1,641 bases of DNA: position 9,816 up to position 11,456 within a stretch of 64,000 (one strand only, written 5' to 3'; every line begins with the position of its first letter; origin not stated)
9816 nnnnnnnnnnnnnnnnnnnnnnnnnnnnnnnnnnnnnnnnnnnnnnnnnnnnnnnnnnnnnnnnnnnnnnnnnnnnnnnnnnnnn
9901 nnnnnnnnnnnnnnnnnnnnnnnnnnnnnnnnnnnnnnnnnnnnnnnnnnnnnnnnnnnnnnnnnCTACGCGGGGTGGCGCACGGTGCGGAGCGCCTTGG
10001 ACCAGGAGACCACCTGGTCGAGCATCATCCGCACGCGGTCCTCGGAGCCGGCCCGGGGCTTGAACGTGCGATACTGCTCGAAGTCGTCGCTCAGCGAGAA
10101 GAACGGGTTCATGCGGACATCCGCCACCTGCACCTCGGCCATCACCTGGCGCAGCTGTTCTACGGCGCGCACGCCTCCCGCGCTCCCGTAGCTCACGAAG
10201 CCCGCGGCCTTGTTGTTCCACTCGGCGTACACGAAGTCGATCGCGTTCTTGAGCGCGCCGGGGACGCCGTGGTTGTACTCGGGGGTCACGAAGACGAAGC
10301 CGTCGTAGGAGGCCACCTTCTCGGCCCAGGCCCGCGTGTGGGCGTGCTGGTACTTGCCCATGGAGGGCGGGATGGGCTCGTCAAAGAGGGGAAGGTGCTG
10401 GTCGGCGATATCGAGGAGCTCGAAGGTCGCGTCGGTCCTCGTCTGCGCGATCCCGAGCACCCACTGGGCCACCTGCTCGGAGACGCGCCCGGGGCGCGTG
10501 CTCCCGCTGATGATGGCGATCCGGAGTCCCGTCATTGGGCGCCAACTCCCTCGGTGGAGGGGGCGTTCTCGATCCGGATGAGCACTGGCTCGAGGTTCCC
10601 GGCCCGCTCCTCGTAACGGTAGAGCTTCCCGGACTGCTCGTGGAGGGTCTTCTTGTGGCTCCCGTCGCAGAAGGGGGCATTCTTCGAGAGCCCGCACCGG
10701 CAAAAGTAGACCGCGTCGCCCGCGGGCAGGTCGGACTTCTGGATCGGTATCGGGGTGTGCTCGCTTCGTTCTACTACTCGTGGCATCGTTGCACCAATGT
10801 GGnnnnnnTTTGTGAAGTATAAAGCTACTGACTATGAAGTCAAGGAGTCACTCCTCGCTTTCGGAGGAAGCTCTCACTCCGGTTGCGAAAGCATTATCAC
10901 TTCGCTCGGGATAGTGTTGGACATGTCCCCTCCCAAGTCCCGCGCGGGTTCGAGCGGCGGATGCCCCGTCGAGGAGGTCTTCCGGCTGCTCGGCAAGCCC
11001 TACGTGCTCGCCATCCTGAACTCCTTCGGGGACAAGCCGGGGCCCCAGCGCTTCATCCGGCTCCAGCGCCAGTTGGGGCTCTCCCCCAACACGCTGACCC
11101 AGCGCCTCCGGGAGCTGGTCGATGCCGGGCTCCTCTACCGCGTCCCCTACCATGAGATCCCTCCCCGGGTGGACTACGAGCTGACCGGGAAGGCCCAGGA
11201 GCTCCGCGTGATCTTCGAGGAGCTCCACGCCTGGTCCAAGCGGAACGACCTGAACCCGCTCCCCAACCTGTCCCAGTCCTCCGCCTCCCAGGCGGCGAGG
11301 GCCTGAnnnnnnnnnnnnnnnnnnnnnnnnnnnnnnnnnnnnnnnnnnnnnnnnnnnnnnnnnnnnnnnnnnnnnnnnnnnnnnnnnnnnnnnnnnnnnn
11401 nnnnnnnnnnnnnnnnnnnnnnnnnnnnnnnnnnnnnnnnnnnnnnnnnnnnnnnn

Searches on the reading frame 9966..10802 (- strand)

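Call 25: search_protein_families(library=pfam, proteins=[window:9966-10802:-], max_evalue=0.0001)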
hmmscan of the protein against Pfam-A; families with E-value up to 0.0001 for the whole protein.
window:9966-10802:- (278 aa): 2 families
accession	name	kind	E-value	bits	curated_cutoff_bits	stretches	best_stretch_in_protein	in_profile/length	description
PF03358.20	FMN_red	-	1.5e-41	141.9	24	1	94-230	2-141/152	NADPH-dependent FMN reductase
PF02525.22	Flavodoxin_2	-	3.4e-10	40.4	27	1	94-193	2-105/198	Flavodoxin-like fold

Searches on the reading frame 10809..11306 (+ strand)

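Call 25: search_protein_families(library=pfam, proteins=[window:10809-11306:+], max_evalue=0.0001)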
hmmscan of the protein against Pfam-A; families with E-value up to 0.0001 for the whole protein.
window:10809-11306:+ (165 aa): 4 families
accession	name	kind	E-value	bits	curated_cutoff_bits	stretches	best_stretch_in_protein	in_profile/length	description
PF01638.23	HxlR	-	1.1e-16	60.9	20.8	1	61-146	2-86/91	HxlR-like helix-turn-helix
PF09339.16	HTH_IclR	-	1.1e-06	28.7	22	1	67-113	6-52/52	IclR helix-turn-helix domain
PF13412.12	HTH_24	-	1.8e-05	24.7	21.9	1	67-109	6-47/48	Winged helix-turn-helix DNA-binding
PF12840.13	HTH_20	-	3.3e-05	24.2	27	1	85-109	24-48/51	Helix-turn-helix domain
